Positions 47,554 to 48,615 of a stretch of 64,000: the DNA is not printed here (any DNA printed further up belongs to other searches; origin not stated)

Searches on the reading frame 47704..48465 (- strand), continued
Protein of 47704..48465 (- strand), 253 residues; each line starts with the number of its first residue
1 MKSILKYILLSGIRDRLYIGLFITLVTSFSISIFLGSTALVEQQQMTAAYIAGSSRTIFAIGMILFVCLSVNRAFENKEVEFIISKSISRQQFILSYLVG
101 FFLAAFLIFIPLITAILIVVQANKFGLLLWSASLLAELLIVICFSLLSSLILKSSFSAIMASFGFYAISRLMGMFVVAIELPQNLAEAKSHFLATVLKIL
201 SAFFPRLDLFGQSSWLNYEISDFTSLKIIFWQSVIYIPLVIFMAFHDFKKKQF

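Call 63: find_encoding_contigs(protein=P0382, flank=10000, max_places=1)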
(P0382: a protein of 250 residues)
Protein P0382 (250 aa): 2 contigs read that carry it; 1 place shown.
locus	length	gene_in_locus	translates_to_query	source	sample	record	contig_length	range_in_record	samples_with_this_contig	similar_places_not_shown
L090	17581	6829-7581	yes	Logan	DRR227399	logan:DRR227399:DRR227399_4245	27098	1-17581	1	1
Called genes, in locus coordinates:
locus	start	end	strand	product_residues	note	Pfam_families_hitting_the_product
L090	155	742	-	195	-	-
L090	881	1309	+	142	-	PF14347:DUF4399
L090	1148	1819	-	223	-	-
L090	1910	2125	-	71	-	-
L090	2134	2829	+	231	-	PF07719:TPR_2 (faint), PF13174:TPR_6 (faint), PF13428:TPR_14 (faint), PF13432:TPR_16 (weak), PF24575:TPR_Slam (faint), PF14559:TPR_19 (weak), PF13424:TPR_12 (weak), PF13432:TPR_16, +6 more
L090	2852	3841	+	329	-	PF13191:AAA_16 (weak), PF13401:AAA_22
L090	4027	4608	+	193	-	PF06750:A24_N_bact, PF01478:Peptidase_A24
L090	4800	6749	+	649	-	PF00263:Secretin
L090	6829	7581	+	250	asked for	-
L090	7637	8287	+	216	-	-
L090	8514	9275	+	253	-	PF07963:N_methyl (weak)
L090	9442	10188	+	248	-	PF07963:N_methyl (weak)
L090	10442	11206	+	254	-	PF07963:N_methyl (weak)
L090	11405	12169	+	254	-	-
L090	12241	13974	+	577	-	PF05157:MshEN, PF00437:T2SSE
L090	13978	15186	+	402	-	PF28597:T2SSF_N, PF00482:T2SSF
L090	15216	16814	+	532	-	-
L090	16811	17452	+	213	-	-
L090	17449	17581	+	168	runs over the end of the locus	-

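Call 66: list_cluster_members(proteins=[P0430, P0456, P0471, P0495, P0368, P0399, P0400, P0424, P0447, P0470])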
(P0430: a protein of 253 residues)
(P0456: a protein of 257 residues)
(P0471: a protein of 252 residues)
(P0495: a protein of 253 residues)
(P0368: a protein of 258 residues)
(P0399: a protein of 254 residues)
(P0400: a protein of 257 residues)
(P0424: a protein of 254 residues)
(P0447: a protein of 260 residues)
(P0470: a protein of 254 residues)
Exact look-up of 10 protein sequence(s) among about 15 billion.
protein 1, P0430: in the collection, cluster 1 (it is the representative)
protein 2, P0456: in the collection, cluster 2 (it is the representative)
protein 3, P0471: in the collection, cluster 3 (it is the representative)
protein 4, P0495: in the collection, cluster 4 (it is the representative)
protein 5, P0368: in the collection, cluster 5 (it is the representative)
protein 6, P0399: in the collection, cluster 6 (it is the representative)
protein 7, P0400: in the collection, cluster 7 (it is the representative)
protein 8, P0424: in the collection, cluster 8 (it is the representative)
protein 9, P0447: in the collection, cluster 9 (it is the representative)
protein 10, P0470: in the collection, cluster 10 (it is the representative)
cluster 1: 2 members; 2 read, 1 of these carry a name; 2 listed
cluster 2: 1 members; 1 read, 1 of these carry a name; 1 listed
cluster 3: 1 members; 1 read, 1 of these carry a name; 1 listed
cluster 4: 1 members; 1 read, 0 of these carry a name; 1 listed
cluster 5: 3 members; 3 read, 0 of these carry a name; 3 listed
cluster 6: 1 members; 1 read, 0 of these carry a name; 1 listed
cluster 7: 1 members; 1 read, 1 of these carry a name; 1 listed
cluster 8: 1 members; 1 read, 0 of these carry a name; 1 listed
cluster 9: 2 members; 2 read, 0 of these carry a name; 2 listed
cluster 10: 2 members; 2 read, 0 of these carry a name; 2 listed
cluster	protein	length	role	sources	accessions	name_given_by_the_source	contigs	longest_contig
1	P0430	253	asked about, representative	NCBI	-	-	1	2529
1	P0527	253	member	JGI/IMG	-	hypothetical protein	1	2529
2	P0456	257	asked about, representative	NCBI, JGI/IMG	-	hypothetical protein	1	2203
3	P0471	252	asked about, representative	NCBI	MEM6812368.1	MAG: hypothetical protein AAF549_07870 [Pseudomonadota bacterium]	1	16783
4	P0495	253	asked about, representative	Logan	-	-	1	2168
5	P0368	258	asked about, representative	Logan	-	-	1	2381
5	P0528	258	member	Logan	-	-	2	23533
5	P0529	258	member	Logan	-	-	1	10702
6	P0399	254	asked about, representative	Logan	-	-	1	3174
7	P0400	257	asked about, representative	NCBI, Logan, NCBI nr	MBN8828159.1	MAG: hypothetical protein J0H68_05580 [Sphingobacteriia bacterium] | hypothetical protein [Sphingobacteriia bacterium]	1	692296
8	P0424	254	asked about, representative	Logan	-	-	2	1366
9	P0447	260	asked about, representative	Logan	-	-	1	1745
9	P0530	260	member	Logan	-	-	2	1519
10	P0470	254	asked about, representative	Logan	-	-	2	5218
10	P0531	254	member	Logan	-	-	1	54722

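Call 67: find_encoding_contigs(protein=P0400, flank=10000, max_places=1)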
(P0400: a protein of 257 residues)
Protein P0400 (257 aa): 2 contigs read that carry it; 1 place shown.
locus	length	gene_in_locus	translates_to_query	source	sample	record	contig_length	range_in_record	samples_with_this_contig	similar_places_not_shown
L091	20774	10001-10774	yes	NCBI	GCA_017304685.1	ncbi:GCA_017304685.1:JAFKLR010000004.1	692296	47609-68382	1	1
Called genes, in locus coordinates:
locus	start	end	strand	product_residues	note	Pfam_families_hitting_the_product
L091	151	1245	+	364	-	-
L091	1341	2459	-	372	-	PF00768:Peptidase_S11, PF13354:Beta-lactamase2, PF07943:PBP5_C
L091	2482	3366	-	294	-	PF03330:DPBB_1, PF05036:SPOR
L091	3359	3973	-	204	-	PF00156:Pribosyltran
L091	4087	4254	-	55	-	-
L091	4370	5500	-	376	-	PF01168:Ala_racemase_N, PF00842:Ala_racemase_C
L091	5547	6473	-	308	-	-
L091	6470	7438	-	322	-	-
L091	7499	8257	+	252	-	PF06750:A24_N_bact, PF01478:Peptidase_A24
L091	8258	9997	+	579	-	PF07655:Secretin_N_2 (weak), PF00263:Secretin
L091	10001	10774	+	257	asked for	-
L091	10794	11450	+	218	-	-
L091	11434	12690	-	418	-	PF07690:MFS_1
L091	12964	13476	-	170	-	-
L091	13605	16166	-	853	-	PF01751:Toprim, PF01131:Topoisom_bac, PF01396:Zn_ribbon_Top1, PF13368:Toprim_C_rpt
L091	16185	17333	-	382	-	PF21102:DprA_N, PF02481:DNA_processg_A, PF17782:WHD_DprA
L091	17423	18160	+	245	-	PF01416:PseudoU_synth_1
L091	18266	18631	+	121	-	PF00072:Response_reg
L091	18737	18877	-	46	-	-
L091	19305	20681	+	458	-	PF02447:GntP_permease (weak)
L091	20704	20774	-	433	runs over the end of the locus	PF00464:SHMT, PF00155:Aminotran_1_2, PF01041:DegT_DnrJ_EryC1 (weak)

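Call 74: search_solved_structures(query=A3, max_evalue=1)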
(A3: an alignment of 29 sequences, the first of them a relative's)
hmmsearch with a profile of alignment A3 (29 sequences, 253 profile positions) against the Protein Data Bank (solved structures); distinct sequences matched with E-value up to 1: 4.
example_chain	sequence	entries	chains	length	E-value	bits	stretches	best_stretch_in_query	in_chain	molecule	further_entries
9q1y_A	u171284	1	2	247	0.001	21.7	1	4-169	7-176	Phenol-soluble modulin export ABC transporter permease subunit PmtD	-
9q2n_A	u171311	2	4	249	0.0011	21.7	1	4-169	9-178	Phenol-soluble modulin export ABC transporter permease subunit PmtD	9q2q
9q2r_A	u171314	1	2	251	0.0011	21.6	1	4-169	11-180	Phenol-soluble modulin export ABC transporter permease subunit PmtD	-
6xjh_A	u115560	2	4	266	0.0013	21.4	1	4-169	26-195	Phenol-soluble modulin export ABC transporter permease subunit PmtD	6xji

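Call 81: find_related_loci(query=A5, collection=metagenome_contigs, flank=10000)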
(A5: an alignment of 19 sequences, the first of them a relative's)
Query A5 (255 aa) in metagenome_contigs; peptide patterns used: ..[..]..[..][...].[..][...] (x = any residue, [..] = any of these).
159 stretches matched a pattern; 87 encode a relative of the query (tblastn E <= 1e-3); the best 80 are kept; 80 distinct loci.
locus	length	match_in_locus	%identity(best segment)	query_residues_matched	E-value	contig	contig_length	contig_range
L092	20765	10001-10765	100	1-255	1e-161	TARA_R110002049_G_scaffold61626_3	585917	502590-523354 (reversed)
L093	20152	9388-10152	82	1-255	7e-137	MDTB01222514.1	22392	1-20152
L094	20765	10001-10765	84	1-255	5e-130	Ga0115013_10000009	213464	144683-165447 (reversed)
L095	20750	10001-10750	66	2-251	7e-106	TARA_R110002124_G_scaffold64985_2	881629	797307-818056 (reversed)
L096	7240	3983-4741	46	3-255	2e-64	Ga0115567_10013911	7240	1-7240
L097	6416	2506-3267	46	2-255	7e-64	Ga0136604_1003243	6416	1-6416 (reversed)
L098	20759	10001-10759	44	3-255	6e-62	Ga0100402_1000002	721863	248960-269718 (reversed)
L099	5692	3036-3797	46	2-255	6e-62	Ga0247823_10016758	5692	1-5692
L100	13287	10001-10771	45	4-255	8e-62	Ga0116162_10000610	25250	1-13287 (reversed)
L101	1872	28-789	45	2-255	4e-63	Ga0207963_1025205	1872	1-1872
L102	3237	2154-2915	44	2-255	7e-61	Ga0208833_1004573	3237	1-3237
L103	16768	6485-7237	45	7-255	5e-61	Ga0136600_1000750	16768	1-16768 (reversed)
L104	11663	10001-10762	46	1-255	3e-60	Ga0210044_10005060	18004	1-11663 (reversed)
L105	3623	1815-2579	45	2-255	2e-60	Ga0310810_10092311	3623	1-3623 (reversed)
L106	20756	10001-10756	45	3-255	4e-60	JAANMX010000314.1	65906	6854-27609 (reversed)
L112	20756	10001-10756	46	3-255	3e-59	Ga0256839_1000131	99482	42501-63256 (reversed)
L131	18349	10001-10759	42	2-255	2e-54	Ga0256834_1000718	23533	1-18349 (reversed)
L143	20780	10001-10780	39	1-255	4e-51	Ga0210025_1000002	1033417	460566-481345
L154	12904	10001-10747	37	7-255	5e-42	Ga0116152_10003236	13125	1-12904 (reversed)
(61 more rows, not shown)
